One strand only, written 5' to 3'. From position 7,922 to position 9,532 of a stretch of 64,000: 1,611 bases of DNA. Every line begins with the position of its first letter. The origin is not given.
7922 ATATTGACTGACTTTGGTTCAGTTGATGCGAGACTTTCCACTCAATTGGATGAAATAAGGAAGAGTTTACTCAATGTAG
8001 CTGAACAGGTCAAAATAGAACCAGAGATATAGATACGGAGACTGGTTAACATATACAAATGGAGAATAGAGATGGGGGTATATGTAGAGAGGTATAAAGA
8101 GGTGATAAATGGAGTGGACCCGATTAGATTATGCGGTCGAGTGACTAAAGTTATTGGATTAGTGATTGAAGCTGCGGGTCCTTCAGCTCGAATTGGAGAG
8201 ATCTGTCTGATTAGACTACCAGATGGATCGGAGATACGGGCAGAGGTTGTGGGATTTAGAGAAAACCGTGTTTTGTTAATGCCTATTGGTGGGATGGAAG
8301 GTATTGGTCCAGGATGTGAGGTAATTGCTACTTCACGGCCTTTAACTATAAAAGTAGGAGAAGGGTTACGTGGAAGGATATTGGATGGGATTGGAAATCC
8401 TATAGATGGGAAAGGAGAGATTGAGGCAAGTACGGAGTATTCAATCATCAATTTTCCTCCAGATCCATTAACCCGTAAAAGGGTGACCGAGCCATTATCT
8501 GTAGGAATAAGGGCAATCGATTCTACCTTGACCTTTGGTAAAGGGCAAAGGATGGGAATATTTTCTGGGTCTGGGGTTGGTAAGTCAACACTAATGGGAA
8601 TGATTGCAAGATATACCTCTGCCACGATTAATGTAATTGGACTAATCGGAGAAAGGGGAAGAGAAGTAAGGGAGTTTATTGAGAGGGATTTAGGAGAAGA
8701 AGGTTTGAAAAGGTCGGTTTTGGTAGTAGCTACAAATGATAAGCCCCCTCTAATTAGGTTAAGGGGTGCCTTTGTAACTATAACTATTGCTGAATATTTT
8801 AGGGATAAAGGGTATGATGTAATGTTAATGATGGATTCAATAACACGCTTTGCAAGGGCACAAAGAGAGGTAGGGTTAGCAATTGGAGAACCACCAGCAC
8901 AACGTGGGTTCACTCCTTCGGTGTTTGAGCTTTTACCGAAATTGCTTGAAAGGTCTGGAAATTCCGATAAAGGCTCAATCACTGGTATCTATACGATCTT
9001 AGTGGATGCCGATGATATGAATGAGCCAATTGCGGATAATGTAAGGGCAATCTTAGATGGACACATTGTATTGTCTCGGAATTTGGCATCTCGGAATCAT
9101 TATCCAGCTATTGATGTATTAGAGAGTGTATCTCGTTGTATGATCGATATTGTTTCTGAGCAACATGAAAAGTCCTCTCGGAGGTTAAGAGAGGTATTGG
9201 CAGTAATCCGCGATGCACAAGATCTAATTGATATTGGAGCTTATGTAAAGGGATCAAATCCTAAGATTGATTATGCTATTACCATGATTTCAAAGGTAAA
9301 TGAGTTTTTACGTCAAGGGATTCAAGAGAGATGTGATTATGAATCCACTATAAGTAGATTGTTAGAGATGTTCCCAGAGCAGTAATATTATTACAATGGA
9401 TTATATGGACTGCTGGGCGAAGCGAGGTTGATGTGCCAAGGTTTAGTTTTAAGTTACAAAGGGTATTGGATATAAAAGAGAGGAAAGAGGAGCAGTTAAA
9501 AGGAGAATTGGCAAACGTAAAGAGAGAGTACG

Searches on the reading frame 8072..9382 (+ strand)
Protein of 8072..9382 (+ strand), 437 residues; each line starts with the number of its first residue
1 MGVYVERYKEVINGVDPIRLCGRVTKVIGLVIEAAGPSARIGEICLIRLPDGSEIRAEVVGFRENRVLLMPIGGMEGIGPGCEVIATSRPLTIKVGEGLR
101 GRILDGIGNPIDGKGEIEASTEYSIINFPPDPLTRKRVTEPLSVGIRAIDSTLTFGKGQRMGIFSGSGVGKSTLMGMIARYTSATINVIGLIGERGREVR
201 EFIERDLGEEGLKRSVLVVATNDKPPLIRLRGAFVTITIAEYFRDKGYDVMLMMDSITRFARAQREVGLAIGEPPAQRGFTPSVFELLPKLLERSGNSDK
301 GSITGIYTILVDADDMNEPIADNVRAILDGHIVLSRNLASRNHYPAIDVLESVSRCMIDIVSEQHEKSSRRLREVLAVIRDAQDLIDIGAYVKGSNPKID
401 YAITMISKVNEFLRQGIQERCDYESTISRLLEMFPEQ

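Call 62: list_cluster_members(proteins=[P0004, P0006, P0007, P0003, P0002, P0013, P0015, P0020, window:8072-9382:+, window:27166-29229:+])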
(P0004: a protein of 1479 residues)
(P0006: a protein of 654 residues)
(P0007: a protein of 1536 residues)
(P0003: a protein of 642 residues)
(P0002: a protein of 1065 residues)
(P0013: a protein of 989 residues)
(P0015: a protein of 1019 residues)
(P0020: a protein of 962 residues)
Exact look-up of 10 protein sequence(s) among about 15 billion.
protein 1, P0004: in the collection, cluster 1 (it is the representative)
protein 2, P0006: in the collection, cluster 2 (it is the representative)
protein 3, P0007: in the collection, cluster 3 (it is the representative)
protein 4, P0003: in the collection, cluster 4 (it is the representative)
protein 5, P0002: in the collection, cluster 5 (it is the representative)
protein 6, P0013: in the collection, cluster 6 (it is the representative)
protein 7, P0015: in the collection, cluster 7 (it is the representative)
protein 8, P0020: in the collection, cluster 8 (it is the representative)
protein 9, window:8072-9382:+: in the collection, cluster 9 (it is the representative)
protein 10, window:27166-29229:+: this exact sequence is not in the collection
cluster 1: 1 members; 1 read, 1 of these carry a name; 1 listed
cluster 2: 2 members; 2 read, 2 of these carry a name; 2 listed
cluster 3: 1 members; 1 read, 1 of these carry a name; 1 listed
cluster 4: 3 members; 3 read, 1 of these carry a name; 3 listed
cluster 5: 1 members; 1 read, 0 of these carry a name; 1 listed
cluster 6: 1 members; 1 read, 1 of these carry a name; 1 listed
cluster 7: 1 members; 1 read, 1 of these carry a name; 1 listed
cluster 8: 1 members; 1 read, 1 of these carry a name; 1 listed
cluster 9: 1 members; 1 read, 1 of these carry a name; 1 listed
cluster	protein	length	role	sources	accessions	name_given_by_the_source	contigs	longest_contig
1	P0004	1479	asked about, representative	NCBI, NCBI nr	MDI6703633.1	MAG: flagellar hook-basal body complex protein [bacterium] | flagellar hook-basal body complex protein [bacterium]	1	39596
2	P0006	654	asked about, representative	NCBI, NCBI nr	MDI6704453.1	MAG: flagellar hook-basal body complex protein, partial [bacterium] | flagellar hook-basal body complex protein [bacterium]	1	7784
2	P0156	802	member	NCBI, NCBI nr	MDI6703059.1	MAG: flagellar hook-basal body complex protein, partial [bacterium] | flagellar hook-basal body complex protein [bacterium]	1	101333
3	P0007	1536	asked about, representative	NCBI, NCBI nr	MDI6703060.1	MAG: flagellar hook-basal body complex protein [bacterium] | flagellar hook-basal body complex protein [bacterium]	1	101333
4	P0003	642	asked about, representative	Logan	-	-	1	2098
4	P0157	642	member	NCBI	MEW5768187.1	MAG: flagellin [bacterium]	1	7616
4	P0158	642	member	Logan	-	-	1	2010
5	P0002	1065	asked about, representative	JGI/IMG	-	-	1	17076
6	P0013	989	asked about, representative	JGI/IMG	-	flagellar hook-associated protein FlgK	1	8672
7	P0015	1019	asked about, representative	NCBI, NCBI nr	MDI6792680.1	MAG: flagellar hook-basal body complex protein [bacterium] | flagellar hook-basal body complex protein [bacterium]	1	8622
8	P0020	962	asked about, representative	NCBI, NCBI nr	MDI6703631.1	MAG: flagellar hook-basal body complex protein, partial [bacterium] | flagellar hook-basal body complex protein [bacterium]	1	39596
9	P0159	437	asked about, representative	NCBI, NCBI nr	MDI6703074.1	MAG: flagellar protein export ATPase FliI [bacterium] | flagellar protein export ATPase FliI [bacterium]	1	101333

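Call 65: find_encoding_contigs(protein=window:8072-9382:+, flank=10000, max_places=3)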
Protein window:8072-9382:+ (437 aa): no gene with exactly this product is on record in the collection.
